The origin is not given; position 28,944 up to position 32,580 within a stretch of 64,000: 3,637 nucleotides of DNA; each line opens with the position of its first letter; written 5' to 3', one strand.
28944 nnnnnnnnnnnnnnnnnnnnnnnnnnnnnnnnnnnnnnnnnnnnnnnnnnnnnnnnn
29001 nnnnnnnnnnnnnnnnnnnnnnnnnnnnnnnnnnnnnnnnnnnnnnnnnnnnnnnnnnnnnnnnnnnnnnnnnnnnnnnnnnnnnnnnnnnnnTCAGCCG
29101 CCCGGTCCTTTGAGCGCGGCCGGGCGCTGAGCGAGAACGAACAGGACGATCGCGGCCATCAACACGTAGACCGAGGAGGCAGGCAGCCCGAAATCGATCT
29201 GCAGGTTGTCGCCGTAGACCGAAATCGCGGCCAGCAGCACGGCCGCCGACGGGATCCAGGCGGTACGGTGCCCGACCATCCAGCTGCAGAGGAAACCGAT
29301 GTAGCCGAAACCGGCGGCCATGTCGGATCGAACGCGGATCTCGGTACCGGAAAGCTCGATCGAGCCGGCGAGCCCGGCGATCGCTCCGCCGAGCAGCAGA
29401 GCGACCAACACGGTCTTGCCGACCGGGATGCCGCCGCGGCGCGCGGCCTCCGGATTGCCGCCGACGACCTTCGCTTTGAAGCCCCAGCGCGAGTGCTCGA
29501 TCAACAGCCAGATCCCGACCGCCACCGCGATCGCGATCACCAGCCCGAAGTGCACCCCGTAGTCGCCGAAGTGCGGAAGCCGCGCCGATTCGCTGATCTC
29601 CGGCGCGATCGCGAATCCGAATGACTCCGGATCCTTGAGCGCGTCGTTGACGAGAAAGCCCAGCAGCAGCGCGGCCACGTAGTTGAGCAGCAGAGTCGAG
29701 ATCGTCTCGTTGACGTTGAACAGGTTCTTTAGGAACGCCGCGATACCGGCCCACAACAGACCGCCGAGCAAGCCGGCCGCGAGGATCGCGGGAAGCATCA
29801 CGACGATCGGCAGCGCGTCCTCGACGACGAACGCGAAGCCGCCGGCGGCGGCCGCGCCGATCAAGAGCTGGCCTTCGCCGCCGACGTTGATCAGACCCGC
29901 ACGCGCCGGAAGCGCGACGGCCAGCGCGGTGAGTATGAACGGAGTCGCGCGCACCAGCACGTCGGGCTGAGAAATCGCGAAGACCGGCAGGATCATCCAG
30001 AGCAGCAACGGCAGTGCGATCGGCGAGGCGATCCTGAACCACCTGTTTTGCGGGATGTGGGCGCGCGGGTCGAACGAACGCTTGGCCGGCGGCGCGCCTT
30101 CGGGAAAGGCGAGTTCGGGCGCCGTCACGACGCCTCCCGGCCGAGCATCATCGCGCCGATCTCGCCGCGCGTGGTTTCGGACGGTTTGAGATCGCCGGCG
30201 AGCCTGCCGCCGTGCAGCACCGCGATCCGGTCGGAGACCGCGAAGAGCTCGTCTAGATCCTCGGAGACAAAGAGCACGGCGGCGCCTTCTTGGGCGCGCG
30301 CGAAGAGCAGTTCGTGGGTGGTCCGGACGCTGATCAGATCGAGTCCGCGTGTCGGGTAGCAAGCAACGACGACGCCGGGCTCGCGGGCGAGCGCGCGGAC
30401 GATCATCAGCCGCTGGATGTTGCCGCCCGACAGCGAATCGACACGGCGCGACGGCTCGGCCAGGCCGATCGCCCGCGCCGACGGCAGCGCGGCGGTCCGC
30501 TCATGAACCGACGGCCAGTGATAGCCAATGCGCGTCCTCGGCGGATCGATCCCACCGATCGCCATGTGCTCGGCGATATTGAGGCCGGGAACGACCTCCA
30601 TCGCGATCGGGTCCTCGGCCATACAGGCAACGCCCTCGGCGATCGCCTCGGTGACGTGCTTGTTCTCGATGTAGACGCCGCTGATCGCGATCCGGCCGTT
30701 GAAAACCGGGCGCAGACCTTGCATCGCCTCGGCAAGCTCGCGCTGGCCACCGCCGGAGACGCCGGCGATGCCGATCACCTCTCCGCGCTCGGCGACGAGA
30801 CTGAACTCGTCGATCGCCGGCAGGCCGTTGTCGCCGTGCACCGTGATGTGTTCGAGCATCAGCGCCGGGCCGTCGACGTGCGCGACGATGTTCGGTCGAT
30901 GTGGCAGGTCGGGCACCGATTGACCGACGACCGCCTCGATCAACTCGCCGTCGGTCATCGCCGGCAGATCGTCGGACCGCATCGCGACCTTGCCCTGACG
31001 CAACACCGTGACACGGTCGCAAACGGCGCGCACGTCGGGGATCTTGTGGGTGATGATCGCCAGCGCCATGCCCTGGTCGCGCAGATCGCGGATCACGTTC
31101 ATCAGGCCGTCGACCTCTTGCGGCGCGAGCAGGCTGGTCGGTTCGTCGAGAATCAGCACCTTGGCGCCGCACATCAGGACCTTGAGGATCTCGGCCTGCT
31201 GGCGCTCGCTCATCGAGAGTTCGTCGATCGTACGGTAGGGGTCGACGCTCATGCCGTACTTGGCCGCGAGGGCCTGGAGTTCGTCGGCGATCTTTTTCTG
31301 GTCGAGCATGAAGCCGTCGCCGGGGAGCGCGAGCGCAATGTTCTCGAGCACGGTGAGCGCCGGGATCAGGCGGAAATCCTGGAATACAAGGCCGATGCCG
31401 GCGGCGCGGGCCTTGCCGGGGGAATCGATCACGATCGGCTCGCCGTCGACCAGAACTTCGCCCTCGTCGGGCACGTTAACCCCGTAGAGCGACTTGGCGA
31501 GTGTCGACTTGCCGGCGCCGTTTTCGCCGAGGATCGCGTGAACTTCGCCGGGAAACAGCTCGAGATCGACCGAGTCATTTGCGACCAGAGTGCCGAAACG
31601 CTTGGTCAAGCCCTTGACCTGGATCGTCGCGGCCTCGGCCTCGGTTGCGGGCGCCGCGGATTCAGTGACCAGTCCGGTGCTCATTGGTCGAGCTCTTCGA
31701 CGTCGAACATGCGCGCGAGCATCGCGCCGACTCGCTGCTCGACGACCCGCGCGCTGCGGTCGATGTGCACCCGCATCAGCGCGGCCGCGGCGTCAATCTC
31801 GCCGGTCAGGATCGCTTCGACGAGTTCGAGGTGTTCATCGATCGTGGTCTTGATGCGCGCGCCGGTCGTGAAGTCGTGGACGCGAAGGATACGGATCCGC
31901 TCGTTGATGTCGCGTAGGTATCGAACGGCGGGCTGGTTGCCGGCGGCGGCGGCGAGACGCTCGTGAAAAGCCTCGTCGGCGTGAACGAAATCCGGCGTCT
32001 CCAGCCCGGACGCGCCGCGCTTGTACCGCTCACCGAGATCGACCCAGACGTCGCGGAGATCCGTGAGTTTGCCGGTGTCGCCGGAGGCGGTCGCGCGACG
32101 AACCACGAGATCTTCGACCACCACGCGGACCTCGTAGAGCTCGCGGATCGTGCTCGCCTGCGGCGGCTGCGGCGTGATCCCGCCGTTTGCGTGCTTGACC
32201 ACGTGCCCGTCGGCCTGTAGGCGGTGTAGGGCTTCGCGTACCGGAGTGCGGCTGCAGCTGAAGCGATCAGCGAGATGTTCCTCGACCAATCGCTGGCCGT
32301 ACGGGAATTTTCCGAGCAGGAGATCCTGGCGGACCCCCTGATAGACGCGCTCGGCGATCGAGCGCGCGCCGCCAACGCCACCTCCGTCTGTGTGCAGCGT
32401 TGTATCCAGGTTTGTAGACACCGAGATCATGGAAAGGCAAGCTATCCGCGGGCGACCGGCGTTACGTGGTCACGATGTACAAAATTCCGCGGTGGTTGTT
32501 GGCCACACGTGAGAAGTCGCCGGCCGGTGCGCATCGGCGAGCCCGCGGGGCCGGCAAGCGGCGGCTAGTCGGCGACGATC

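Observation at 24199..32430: Eight-gene translationally coupled operon: GntR regulator, BMP-type ABC importer, BiuH-like cysteine hydrolase, its dead paralogue and an AS amidase, with no known pathway that fits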

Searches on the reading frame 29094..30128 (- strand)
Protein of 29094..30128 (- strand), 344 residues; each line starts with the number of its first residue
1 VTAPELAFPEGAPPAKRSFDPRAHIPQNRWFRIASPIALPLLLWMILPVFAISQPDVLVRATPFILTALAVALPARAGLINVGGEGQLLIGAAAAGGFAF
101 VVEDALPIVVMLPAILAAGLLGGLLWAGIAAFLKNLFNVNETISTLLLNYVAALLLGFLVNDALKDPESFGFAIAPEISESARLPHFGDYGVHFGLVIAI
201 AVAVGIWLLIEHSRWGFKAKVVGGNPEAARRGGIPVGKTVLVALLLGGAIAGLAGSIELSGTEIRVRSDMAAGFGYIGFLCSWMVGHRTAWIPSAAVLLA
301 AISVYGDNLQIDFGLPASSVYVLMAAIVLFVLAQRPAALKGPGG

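Call 7: search_protein_families(library=pfam, proteins=[window:29094-30128:-])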
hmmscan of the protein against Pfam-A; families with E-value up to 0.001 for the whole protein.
window:29094-30128:- (344 aa): 1 family
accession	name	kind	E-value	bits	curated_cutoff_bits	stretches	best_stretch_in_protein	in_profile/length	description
PF02653.21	BPD_transp_2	-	9.6e-33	113.9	26.8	1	57-332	5-269/269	Branched-chain amino acid transport system / permease component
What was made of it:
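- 29094..30128 (-): ABC permease 1, 344 aa, GTG start. Pfam BPD_transp_2 114 bits (call 7).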

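Call 8: search_protein_families(library=ncbifam, proteins=[window:29094-30128:-], max_evalue=0.01)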
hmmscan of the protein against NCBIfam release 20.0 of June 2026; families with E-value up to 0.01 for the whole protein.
window:29094-30128:- (344 aa): 12 families
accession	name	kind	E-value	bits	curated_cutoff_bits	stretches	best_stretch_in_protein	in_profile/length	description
NF047929.1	ABC_B6_perm_2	equivalog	1.5e-37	129.5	400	1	56-331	48-322/337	putative B6 ABC transporter permease subunit 2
NF047928.1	ABC_B6_perm_1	equivalog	6.9e-09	35.2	465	1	58-332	18-289/311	putative B6 ABC transporter permease subunit 1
NF007014.0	PRK09478.1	equivalog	2.2e-08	33.8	386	1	105-260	102-251/336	galactose/methyl galactoside ABC transporter permease MglC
NF008441.0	PRK11285.1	equivalog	1.1e-06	28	378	1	115-257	110-243/333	L-arabinose ABC transporter permease AraH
TIGR03409.1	urea_trans_UrtB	equivalog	5e-06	26.4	250.3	1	65-338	15-284/291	urea ABC transporter permease subunit UrtB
NF041862.1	YtfT_transport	equivalog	2.7e-05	23.5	535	1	53-258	55-244/339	galactofuranose ABC transporter, ATP-binding protein YtfT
NF008630.0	PRK11618.1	equivalog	5.9e-05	22.4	363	1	192-257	163-228/331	galactofuranose ABC transporter, permease protein YjfF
NF007252.0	PRK09699.1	equivalog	6.1e-05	22.5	396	1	113-279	107-260/326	D-allose ABC transporter permease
NF007067.0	PRK09512.1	equivalog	6.6e-05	22.2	398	1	99-261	88-241/321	ribose ABC transporter permease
NF011612.1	PRK15038.1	equivalog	0.00063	19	500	1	67-303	41-269/322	autoinducer 2 ABC transporter permease LsrD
TIGR03622.1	urea_t_UrtB_arc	equivalog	0.0029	16.9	374.25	1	77-328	28-267/284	urea ABC transporter, permease protein UrtB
NF010810.0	PRK14214.1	equivalog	0.004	17.9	132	1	120-164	13-57/118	fluoride efflux transporter CrcB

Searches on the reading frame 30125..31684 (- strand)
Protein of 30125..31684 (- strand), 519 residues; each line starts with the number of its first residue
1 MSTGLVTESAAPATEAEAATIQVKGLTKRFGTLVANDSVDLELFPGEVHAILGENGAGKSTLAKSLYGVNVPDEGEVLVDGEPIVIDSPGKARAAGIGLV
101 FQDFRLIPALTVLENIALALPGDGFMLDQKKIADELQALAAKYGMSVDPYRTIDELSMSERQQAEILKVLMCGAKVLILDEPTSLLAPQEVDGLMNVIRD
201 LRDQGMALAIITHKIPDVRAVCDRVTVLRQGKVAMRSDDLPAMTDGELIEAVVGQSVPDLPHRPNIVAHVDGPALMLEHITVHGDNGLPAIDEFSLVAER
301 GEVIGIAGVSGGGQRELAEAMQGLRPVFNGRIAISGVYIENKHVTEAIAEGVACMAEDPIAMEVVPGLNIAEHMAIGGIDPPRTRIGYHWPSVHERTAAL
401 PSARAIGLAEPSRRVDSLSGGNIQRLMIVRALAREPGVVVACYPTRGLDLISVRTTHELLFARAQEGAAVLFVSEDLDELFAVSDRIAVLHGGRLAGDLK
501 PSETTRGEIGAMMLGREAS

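Call 7: search_protein_families(library=pfam, proteins=[window:30125-31684:-])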
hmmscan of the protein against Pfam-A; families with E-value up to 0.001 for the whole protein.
window:30125-31684:- (519 aa): 1 family
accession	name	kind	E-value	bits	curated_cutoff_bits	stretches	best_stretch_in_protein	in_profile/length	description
PF00005.33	ABC_tran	-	2e-43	148.7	25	2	38-184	3-137/137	ABC transporter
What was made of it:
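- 30125..31684 (-): ABC transporter ATPase with two nucleotide-binding domains, 519 aa. Pfam ABC_tran in two stretches (call 7).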

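Call 8: search_protein_families(library=ncbifam, proteins=[window:30125-31684:-], max_evalue=0.01)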
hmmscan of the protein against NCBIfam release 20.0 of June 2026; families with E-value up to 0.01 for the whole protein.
window:30125-31684:- (519 aa): 190 families (the best 25 are shown)
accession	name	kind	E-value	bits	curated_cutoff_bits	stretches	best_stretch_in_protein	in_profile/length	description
NF047930.1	ABC_ATP_B6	equivalog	5.2e-122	408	670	1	20-515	2-510/510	putative B6 ABC transporter ATP-binding protein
NF008442.0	PRK11288.1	equivalog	3.9e-96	322.3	689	1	16-509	3-491/504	L-arabinose ABC transporter ATP-binding protein AraG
NF011967.0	PRK15439.1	equivalog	8.1e-90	301.6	586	1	17-516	8-502/510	autoinducer 2 ABC transporter ATP-binding protein LsrA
NF010069.0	PRK13549.1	equivalog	2e-89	300.4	699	1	20-512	5-500/513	xylose ABC transporter ATP-binding protein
NF041861.1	YtfR_transport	equivalog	3.9e-87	292.7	850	1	21-501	2-478/492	galactofuranose ABC transporter, ATP-binding protein YtfR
NF008030.0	PRK10762.1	equivalog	5.1e-87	292.7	745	1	19-517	3-495/501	ribose ABC transporter ATP-binding protein RbsA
NF008215.0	PRK10982.1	equivalog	1e-84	285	828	1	17-509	10-498/506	galactose/methyl galactoside ABC transporter ATP-binding protein MglA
NF007253.0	PRK09700.1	equivalog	1e-81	275.1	772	1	20-512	5-505/510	D-allose ABC transporter ATP-binding protein AlsA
TIGR02633.1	xylG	equivalog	2.3e-80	270.5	723.65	1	21-508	2-494/500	D-xylose ABC transporter ATP-binding protein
NF040905.2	GguA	equivalog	7.7e-79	265.4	810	1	21-510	2-497/500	multiple monosaccharide ABC transporter ATP-binding protein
TIGR03410.1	urea_trans_UrtE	equivalog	8.9e-50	169.3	285.8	2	22-238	2-215/230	urea ABC transporter ATP-binding subunit UrtE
TIGR04521.1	ECF_ATPase_2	equivalog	2e-48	164.9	330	3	37-251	22-241/279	energy-coupling factor transporter ATPase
TIGR01188.1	drrA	subfamily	8.2e-48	163.2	312.45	2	28-235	1-204/302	daunorubicin resistance ABC transporter, ATP-binding protein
TIGR04520.1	ECF_ATPase_1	equivalog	1.1e-47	162.7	315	2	34-248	16-229/269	energy-coupling factor transporter ATPase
NF007027.0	PRK09493.1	equivalog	2.6e-47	161.2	379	2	21-237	2-218/240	glutamine ABC transporter ATP-binding protein GlnQ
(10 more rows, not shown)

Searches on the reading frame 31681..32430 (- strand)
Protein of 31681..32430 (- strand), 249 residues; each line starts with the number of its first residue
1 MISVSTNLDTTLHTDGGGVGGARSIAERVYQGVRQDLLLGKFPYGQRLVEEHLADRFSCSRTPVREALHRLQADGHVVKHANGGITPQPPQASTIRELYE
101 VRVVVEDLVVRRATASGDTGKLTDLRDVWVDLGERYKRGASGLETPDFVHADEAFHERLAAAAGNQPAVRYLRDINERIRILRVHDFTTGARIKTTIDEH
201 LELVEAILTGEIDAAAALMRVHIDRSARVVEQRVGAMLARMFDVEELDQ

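Call 7: search_protein_families(library=pfam, proteins=[window:31681-32430:-])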
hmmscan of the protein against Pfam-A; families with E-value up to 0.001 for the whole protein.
window:31681-32430:- (249 aa): 2 families
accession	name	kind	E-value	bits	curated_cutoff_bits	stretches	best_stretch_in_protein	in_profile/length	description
PF07729.17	FCD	-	1.5e-23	84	24.3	1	97-224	1-124/125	FCD domain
PF00392.27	GntR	-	1.1e-15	57.4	27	1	26-85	2-62/64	Bacterial regulatory proteins, gntR family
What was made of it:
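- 31681..32430 (-): gntR: GntR-family regulator of the FadR/FCD subfamily, 249 aa. Pfam GntR 57 bits and FCD 84 bits (call 7).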

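Call 8: search_protein_families(library=ncbifam, proteins=[window:31681-32430:-], max_evalue=0.01)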
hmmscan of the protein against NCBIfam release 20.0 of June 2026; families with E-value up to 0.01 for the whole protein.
window:31681-32430:- (249 aa): 16 families
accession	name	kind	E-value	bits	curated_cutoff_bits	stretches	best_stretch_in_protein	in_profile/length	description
TIGR03338.1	phnR_burk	equivalog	1.4e-28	100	271.5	1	23-226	10-209/212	phosphonate utilization associated transcriptional regulator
NF003011.0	PRK03837.1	subfamily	4.2e-16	59.3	260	1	92-229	101-232/241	transcriptional regulator NanR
NF008576.0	PRK11534.1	equivalog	1.1e-12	48.2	218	1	28-232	11-219/225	DNA-binding transcriptional regulator CsiR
NF008504.0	PRK11414.1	equivalog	2.1e-07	30.9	225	1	24-136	11-123/221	GntR family transcriptional regulator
TIGR02018.2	his_ut_repres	equivalog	1.3e-06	27.9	220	1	27-102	2-79/226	histidine utilization transcriptional repressor HutC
NF007741.0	PRK10421.1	equivalog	2.8e-06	26.9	311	1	23-84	6-68/262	transcriptional regulator LldR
TIGR02404.1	trehalos_R_Bsub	equivalog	1.5e-05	24.7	211.95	1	27-81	3-58/233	trehalose operon repressor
NF007001.0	PRK09464.1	equivalog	1.9e-05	24.4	330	1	27-85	13-72/254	pyruvate dehydrogenase complex transcriptional repressor PdhR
NF007442.0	PRK09990.1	equivalog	5e-05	22.9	301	1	22-223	8-228/256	transcriptional regulator GlcC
NF052290.2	MocR_like_YczR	exception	0.00019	20.3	487.4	1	23-93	18-89/458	MocR-like transcription factor YczR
TIGR02325.1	C_P_lyase_phnF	equivalog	0.00021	20.9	156.8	1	28-80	12-65/238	phosphonate metabolism transcriptional regulator PhnF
NF041547.1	GntR_LSA1692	equivalog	0.00025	20.7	275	1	27-84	4-62/233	GntR family transcriptional regulator, LSA1692 subfamily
TIGR02812.1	fadR_gamma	equivalog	0.00064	19.5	249.2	0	39-77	21-60/235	fatty acid metabolism transcriptional regulator FadR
NF003444.0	PRK04984.1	equivalog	0.00097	18.7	189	0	40-77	23-61/239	fatty acid metabolism transcriptional regulator FadR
NF008571.0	PRK11523.1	equivalog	0.0012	18.3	396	0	28-85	8-70/258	transcriptional regulator ExuR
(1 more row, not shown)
